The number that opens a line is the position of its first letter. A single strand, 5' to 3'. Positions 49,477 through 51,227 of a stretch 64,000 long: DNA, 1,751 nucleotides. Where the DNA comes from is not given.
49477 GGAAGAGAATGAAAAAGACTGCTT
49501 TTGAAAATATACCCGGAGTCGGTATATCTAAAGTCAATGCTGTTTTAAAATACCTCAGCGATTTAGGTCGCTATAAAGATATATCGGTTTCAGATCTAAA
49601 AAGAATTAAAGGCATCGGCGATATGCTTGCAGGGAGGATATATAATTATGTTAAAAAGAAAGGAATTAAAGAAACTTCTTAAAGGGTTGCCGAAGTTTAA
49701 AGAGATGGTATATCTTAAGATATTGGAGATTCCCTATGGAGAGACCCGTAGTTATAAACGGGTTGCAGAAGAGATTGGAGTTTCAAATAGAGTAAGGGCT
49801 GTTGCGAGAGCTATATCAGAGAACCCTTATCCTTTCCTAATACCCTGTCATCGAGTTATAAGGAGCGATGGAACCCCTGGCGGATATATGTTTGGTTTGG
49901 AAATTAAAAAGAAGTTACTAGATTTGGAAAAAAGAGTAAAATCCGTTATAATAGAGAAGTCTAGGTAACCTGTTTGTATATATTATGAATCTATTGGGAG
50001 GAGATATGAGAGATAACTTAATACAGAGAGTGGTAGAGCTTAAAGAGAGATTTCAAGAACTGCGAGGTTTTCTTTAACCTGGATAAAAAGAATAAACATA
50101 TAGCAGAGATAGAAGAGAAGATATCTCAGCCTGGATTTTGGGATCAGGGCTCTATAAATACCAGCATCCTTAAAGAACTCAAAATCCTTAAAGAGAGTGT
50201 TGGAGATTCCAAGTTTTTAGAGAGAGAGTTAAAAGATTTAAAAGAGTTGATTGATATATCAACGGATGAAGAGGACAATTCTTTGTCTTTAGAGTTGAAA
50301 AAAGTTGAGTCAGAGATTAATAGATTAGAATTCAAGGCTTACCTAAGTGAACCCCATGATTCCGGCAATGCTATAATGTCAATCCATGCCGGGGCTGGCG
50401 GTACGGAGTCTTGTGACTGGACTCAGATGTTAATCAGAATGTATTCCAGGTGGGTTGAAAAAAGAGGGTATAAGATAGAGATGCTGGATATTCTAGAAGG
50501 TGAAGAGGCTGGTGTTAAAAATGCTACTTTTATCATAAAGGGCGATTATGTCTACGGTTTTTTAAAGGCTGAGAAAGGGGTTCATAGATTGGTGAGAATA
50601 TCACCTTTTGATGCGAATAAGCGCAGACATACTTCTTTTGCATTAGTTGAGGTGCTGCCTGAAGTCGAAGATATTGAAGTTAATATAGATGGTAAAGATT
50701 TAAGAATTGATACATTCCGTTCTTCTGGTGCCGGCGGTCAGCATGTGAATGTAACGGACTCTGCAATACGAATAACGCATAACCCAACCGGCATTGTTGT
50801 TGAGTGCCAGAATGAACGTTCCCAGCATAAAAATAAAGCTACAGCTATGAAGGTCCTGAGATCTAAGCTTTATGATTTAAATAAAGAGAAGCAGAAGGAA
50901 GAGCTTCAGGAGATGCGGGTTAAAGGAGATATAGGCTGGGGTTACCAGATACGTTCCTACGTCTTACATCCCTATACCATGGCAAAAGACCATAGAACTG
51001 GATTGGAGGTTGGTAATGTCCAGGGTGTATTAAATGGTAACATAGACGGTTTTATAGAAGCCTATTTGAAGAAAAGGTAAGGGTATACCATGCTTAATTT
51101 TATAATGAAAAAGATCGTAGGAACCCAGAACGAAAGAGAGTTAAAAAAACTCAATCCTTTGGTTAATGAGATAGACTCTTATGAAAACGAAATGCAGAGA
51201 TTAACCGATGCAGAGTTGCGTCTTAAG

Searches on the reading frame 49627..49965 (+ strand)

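Call 32: search_protein_families(library=pfam, proteins=[window:49627-49965:+], max_evalue=0.001)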
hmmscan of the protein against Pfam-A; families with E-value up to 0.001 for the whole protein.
window:49627-49965:+ (113 aa): 1 family
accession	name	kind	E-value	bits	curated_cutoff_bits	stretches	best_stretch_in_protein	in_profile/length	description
PF01035.26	DNA_binding_1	-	3.1e-28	97.8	27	1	24-102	2-80/81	6-O-methylguanine DNA methyltransferase, DNA binding domain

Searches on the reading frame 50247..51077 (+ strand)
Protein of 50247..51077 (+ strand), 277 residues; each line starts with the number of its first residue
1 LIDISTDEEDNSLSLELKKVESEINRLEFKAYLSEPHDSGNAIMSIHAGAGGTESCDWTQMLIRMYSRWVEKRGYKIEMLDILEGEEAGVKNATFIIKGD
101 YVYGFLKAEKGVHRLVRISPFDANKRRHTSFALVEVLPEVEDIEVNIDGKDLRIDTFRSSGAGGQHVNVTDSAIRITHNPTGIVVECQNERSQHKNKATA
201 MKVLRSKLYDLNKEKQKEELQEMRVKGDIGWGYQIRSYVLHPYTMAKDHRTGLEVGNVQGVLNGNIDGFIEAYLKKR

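Call 32: search_protein_families(library=pfam, proteins=[window:50247-51077:+], max_evalue=0.001)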
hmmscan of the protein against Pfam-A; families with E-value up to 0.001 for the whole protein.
window:50247-51077:+ (277 aa): 2 families
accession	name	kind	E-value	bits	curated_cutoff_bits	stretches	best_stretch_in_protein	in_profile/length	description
PF03462.23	PCRF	-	1.2e-47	162.6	24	1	9-134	64-194/194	PCRF domain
PF00472.26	RF-1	-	1.5e-44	151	35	1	141-250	1-116/116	RF-1 domain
